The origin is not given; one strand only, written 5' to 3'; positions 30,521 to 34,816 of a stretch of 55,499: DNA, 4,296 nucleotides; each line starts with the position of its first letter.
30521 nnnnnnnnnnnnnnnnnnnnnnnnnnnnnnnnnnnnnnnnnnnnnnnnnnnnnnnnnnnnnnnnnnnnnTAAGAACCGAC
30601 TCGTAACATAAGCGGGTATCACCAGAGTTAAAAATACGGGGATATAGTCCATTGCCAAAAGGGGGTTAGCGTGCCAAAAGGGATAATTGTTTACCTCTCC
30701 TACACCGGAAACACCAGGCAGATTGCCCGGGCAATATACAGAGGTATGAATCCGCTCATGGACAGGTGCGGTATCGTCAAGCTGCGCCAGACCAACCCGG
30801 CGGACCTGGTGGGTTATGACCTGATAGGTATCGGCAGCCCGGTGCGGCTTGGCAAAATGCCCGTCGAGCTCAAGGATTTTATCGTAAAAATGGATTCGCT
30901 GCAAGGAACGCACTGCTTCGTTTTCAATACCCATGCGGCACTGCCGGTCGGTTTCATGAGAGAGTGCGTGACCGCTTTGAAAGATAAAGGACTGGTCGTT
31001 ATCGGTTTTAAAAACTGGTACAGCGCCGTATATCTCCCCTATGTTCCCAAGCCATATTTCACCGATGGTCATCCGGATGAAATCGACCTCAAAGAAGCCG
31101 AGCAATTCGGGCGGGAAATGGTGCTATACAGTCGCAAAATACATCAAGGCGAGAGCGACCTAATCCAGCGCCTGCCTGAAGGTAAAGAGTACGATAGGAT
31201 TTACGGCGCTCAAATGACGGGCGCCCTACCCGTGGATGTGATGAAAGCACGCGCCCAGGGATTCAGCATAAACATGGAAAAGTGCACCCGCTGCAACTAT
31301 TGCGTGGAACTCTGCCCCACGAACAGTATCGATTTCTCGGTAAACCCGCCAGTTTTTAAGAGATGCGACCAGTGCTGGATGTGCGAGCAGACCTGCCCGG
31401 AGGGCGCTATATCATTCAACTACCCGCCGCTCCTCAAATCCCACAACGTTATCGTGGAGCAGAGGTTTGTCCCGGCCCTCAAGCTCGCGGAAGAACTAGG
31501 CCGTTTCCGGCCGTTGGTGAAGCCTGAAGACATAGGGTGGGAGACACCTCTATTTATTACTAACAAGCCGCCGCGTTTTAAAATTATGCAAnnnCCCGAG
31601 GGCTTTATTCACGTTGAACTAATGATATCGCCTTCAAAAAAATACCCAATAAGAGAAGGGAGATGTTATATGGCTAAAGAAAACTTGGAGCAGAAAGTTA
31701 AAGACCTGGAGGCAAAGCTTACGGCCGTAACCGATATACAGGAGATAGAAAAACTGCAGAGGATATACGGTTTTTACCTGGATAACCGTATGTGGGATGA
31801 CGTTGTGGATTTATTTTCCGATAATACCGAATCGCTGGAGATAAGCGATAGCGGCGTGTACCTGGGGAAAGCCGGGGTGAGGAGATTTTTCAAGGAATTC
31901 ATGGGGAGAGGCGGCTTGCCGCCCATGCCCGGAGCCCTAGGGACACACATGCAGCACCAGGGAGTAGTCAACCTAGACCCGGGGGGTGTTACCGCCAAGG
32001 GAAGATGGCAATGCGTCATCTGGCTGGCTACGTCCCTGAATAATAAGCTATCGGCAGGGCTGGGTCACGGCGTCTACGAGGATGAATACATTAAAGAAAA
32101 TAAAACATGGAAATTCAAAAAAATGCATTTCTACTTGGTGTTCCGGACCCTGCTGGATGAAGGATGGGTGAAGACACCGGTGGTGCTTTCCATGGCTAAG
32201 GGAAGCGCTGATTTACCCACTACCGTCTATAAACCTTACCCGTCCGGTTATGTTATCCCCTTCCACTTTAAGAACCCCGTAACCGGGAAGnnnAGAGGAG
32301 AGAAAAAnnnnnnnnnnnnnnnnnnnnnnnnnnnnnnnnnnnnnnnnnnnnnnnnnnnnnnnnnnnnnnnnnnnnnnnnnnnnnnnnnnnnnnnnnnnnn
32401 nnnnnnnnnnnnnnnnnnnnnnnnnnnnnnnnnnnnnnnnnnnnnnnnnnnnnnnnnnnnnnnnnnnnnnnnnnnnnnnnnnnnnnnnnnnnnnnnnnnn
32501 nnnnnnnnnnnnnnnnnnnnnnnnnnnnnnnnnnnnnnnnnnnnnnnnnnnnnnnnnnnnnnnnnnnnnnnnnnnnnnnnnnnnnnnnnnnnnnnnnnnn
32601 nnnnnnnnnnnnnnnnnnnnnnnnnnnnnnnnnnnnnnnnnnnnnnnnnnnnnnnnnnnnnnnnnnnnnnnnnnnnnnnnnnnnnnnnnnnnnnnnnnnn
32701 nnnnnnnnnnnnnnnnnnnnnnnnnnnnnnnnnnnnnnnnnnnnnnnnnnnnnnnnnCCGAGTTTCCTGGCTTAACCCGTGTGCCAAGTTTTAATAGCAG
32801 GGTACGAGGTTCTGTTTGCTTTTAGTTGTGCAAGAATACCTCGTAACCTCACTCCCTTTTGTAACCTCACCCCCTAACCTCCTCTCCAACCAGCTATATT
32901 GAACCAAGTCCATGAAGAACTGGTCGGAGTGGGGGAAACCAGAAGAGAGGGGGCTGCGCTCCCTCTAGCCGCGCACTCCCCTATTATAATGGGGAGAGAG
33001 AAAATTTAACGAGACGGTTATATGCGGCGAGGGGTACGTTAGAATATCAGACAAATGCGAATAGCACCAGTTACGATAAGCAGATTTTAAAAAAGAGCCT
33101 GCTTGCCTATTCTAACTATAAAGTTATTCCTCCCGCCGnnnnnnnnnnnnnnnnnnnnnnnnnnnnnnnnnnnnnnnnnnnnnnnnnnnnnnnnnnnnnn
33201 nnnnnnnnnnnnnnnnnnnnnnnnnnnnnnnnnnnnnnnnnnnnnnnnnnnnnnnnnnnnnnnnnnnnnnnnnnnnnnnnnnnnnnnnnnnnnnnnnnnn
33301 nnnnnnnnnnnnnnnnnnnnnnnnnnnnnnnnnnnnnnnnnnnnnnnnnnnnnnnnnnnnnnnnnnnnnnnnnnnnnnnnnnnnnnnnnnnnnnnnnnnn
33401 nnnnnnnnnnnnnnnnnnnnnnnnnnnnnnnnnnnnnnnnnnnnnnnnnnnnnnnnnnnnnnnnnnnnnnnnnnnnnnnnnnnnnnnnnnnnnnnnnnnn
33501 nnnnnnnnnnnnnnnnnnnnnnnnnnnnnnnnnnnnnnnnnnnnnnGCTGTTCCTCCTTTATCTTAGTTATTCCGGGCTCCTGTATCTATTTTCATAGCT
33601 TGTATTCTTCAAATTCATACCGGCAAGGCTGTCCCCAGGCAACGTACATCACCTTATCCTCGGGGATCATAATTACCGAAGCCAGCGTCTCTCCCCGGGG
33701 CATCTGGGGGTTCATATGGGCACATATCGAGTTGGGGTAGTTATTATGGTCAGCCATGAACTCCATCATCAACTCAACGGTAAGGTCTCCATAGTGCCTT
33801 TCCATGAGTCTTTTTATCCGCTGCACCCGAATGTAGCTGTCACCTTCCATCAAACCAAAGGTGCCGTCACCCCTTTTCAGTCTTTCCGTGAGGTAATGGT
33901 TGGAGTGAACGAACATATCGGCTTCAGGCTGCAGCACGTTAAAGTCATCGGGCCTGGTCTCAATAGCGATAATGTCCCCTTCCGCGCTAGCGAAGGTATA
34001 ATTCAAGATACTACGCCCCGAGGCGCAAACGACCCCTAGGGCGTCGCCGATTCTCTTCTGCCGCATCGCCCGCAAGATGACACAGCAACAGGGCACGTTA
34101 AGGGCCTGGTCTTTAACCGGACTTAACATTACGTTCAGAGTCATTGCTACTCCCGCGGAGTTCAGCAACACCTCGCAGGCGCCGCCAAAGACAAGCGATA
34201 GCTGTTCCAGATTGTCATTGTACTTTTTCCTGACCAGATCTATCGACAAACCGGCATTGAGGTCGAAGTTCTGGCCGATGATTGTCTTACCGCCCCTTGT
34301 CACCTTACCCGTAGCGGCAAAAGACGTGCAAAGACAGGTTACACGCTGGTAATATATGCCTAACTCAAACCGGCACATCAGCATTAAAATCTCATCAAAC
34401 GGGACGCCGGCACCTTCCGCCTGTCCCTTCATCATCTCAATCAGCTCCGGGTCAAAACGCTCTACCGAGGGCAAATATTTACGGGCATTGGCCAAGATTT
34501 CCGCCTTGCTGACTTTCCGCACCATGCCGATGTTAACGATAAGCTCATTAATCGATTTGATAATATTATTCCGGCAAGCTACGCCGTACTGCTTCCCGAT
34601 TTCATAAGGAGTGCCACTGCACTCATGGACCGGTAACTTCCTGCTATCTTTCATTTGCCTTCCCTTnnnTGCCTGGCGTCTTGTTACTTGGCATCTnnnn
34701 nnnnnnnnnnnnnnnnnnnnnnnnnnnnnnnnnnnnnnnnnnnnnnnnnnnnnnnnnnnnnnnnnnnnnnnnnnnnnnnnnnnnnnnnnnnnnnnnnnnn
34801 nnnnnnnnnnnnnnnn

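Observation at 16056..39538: Four paralogs of an uncharacterised small cupin, each wired to a hydrolase-type neighbour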

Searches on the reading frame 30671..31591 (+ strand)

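Call 12: search_protein_families(library=pfam, proteins=[window:30671-31591:+], max_evalue=0.001)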
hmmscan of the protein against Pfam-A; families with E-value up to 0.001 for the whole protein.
window:30671-31591:+ (307 aa): 10 families
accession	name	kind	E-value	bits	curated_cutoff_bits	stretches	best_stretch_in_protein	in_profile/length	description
PF00037.32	Fer4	-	4.3e-12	45.7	21.1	1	199-220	2-23/24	4Fe-4S binding domain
PF12838.12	Fer4_7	-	9.8e-10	39.2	27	1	198-218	31-51/52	4Fe-4S dicluster domain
PF12724.12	Flavodoxin_5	-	1.4e-09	38.9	27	1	5-82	1-78/145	Flavodoxin domain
PF12641.12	Flavodoxin_3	-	2.4e-08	34.4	27.5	1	6-92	2-81/160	Flavodoxin domain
PF12837.12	Fer4_6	-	6.4e-08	32.6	25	1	199-220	3-24/24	4Fe-4S binding domain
PF13484.11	Fer4_16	-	2e-06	28.9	30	0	204-221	1-18/66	4Fe-4S double cluster binding domain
PF13187.11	Fer4_9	-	1.7e-05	25.2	27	1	204-247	1-52/52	4Fe-4S dicluster domain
PF14697.11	Fer4_21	-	2.6e-05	24.7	35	1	193-220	29-57/59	4Fe-4S dicluster domain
PF13237.11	Fer4_10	-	0.00023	21.4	25.5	0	200-243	4-53/53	4Fe-4S dicluster domain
PF12797.12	Fer4_2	-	0.00027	21.2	24.5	1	199-217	4-22/22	4Fe-4S binding domain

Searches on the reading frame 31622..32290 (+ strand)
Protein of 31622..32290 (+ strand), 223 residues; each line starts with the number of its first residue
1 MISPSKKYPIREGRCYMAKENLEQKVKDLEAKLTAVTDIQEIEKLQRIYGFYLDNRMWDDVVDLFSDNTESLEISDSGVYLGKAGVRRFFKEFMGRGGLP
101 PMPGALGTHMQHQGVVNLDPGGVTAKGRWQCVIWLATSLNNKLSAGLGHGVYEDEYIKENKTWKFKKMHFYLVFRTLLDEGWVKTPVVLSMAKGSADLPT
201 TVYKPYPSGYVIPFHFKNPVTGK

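Call 12: search_protein_families(library=pfam, proteins=[window:31622-32290:+], max_evalue=0.001)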
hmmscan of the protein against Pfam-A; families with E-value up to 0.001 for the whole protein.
window:31622-32290:+ (223 aa): 1 family
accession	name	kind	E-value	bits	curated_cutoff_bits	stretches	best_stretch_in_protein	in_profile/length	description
PF13577.12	SnoaL_4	-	1.4e-20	74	24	1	36-169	3-126/126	SnoaL-like domain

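Call 46: search_protein_families(library=ncbifam, proteins=[window:31622-32290:+], max_evalue=0.001)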
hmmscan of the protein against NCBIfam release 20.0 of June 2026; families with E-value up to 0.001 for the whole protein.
window:31622-32290:+ (223 aa): 0 families

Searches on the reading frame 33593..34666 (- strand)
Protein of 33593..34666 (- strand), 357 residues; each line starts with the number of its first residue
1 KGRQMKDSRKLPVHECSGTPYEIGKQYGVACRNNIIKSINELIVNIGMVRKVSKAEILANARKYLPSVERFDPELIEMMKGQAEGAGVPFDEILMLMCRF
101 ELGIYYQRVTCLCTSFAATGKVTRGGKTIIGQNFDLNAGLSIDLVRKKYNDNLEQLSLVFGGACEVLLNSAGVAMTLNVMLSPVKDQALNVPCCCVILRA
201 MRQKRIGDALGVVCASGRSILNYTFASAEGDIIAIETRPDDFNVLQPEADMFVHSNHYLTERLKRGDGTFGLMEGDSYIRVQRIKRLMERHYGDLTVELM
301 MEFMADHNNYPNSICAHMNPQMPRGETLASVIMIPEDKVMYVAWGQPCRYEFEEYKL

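Call 12: search_protein_families(library=pfam, proteins=[window:33593-34666:-], max_evalue=0.001)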
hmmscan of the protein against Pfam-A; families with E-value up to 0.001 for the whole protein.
window:33593-34666:- (357 aa): 1 family
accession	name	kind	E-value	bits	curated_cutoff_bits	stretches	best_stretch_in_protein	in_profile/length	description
PF03417.21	AAT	-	1.5e-13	51.4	23.2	1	168-347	49-223/225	Acyl-coenzyme A:6-aminopenicillanic acid acyl-transferase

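Call 46: search_protein_families(library=ncbifam, proteins=[window:33593-34666:-], max_evalue=0.001)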
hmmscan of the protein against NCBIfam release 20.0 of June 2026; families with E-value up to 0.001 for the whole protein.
window:33593-34666:- (357 aa): 1 family
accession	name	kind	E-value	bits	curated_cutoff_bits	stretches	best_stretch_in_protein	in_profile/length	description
NF040521.1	C45_proenzyme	subfamily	3.6e-57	194.1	85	1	17-340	1-313/313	C45 family autoproteolytic acyltransferase/hydrolase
